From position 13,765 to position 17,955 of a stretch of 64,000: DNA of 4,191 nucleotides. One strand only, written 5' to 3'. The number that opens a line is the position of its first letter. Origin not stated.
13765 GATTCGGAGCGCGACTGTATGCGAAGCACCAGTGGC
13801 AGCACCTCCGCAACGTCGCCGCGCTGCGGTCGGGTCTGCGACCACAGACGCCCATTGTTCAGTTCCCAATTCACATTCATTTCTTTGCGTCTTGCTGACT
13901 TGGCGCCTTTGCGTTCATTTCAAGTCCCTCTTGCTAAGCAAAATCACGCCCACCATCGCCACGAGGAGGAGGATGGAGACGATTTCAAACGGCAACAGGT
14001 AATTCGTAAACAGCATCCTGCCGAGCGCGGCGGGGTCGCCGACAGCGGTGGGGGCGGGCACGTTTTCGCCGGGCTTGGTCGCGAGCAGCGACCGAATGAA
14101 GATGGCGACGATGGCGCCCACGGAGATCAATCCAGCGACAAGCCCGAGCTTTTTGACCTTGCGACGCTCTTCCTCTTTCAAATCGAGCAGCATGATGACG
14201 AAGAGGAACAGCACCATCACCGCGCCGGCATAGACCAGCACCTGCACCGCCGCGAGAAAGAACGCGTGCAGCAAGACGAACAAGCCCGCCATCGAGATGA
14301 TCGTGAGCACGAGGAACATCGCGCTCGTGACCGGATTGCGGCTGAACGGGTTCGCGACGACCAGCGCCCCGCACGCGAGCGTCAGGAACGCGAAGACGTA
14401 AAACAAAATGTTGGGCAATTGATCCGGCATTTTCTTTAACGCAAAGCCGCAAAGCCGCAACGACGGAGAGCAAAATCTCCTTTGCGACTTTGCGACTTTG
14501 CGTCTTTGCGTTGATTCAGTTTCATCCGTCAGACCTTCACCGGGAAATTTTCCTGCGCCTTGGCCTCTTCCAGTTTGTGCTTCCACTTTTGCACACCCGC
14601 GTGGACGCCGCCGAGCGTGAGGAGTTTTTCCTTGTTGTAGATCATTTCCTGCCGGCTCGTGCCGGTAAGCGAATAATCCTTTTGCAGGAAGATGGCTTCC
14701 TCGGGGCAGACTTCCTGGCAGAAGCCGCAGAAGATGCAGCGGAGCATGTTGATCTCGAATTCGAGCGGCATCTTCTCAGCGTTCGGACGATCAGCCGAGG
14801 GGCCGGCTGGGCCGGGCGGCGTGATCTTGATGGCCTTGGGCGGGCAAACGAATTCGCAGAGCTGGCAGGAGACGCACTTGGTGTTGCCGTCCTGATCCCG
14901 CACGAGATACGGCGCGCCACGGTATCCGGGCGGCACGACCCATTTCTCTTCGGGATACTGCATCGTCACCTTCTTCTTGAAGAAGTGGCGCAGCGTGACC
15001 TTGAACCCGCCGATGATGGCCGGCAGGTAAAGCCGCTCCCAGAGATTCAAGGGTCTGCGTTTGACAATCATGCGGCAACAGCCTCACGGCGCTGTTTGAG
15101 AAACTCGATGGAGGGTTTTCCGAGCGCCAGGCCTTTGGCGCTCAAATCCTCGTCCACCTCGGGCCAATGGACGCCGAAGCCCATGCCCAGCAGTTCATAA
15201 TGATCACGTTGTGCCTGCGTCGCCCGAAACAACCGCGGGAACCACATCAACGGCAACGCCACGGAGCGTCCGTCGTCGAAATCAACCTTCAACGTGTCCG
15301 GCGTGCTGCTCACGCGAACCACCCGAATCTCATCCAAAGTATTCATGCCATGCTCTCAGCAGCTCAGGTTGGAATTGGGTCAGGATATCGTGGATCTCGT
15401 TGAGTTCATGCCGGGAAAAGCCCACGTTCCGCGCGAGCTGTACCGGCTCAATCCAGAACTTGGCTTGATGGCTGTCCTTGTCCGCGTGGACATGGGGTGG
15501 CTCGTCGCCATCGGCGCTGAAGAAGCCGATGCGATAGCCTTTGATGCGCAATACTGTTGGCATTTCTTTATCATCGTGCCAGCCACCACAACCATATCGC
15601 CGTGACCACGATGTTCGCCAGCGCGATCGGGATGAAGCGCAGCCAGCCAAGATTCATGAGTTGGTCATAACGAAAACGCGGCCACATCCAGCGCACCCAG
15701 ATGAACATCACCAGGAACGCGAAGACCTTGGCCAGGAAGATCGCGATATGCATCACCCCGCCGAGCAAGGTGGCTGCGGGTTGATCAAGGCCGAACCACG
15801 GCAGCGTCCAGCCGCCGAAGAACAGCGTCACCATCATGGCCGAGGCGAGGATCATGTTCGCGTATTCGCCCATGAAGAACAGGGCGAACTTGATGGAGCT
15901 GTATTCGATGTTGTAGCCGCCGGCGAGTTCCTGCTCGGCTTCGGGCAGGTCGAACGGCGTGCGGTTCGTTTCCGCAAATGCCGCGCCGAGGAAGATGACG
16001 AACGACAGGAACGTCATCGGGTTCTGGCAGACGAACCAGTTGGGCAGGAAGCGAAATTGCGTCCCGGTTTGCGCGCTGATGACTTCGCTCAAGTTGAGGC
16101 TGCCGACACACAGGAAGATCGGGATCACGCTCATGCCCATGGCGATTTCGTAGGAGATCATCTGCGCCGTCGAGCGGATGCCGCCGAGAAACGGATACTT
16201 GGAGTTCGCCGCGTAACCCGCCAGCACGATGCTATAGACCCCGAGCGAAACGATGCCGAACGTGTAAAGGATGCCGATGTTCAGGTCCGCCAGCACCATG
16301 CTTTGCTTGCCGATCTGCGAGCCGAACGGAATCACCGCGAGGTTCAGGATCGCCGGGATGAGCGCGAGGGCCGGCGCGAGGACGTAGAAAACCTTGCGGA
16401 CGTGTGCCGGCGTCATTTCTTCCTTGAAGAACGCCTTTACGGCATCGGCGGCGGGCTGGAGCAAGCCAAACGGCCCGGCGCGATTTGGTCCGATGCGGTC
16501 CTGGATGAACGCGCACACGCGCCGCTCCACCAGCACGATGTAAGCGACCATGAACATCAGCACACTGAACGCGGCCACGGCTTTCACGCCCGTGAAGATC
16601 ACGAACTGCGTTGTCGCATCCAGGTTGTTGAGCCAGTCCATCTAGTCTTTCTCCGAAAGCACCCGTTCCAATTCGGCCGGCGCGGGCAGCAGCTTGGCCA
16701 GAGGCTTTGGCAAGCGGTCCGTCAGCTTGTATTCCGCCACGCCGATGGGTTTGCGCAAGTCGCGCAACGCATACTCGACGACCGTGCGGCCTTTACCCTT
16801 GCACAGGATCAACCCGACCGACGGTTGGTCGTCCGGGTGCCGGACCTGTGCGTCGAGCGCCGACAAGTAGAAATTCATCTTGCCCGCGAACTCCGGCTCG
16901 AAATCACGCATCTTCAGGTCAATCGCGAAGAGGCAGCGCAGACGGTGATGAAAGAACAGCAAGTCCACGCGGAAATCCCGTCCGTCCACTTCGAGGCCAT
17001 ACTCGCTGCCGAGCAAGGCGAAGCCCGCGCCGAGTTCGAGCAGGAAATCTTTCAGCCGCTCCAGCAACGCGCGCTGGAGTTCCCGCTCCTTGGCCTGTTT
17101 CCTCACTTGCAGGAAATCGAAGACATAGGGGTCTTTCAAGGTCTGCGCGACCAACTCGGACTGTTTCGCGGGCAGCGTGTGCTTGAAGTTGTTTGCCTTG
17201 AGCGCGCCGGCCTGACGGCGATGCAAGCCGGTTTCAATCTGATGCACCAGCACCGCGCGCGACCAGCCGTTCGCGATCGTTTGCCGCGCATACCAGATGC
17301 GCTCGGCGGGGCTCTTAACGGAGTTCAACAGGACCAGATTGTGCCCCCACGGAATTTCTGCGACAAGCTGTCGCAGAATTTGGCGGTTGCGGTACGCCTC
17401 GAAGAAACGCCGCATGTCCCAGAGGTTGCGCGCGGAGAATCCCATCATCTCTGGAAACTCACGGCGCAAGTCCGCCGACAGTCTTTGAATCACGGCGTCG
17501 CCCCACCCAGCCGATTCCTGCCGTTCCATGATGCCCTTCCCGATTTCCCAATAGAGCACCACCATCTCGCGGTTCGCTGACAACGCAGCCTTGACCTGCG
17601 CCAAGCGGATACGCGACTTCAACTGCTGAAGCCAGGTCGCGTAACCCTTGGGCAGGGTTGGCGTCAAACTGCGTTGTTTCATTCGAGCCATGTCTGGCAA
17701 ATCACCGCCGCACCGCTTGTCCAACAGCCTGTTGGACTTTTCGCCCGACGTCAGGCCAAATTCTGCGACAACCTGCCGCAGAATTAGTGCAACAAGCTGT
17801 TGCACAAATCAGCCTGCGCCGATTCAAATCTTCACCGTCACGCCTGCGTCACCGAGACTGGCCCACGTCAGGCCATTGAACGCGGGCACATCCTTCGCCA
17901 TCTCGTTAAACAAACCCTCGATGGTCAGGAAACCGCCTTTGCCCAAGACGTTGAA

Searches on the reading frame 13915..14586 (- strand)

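Call 70: search_protein_families(library=pfam, proteins=[window:13915-14586:-], max_evalue=0.0001)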
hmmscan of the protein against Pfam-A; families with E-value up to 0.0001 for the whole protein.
window:13915-14586:- (223 aa): 1 family
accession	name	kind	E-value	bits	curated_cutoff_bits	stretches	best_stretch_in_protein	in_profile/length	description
PF00499.25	Oxidored_q3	-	3.7e-40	137.5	33.2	1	81-217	7-146/146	NADH-ubiquinone/plastoquinone oxidoreductase chain 6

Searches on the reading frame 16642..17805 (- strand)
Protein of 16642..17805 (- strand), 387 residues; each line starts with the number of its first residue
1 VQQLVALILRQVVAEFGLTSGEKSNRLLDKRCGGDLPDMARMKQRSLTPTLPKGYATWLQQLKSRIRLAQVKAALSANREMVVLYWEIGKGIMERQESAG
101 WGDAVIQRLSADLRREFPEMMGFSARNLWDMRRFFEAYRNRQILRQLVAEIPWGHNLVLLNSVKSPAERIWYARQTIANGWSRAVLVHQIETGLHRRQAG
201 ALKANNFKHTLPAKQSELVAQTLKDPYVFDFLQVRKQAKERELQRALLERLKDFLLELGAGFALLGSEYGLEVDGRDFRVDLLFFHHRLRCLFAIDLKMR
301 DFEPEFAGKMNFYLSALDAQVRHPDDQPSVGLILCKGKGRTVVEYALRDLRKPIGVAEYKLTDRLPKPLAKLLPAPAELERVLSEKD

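Call 6: search_protein_families(library=pfam, proteins=[window:16642-17805:-], max_evalue=0.01)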
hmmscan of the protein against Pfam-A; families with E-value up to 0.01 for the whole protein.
window:16642-17805:- (387 aa): 2 families
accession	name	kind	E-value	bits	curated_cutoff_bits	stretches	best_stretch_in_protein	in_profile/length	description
PF06250.17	YhcG_C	-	6e-59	198.8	32.5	1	221-373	2-156/157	YhcG PDDEXK nuclease domain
PF17761.7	DUF1016_N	-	7.2e-46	156.1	32.8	1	62-197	2-137/137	DUF1016 N-terminal domain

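Call 9: search_protein_families(library=padloc, proteins=[window:16642-17805:-], max_evalue=0.1)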
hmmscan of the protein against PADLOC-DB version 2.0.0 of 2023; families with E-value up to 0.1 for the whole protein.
window:16642-17805:- (387 aa): 31 families (the best 25 are shown)
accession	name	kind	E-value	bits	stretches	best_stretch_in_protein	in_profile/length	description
PDLC04795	PDC-S02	-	3.8e-146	484.9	1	38-385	12-352/357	-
PDLC04831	PDC-S02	-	2.5e-144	479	1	44-385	3-339/346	-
PDLC04810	PDC-S02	-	4e-131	435.4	1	51-385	7-352/355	-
PDLC04826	PDC-S02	-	9.4e-90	298.1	1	46-263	5-217/222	-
PDLC04803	PDC-S02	-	6.8e-88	292.8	1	120-381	7-262/269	-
PDLC04807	PDC-S02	-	1.9e-87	291.7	1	42-362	4-324/351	-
PDLC04822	PDC-S02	-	1.9e-71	239.1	1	58-344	13-293/294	-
PDLC04813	PDC-S02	-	2.4e-66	220.9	1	218-385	3-170/175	-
PDLC04811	PDC-S02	-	4.6e-66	219.9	1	46-214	5-169/172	-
PDLC04804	PDC-S02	-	2.8e-57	191.7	1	52-239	8-194/203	-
PDLC04820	PDC-S02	-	2e-50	169.7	1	60-347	31-290/332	-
PDLC04827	PDC-S02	-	3.1e-50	168.9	1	53-268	8-224/234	-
PDLC04800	PDC-S02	-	5.3e-49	163.8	1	50-169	6-125/129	-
PDLC01464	PD_DExK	-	1.8e-43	145.9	2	163-296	9-126/126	"CAS-I,CAS-II,CAS-III,CAS-IV,CAS-V,CAS-VI; associated"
PDLC04798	PDC-S02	-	2.3e-42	143.6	1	223-383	51-213/222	-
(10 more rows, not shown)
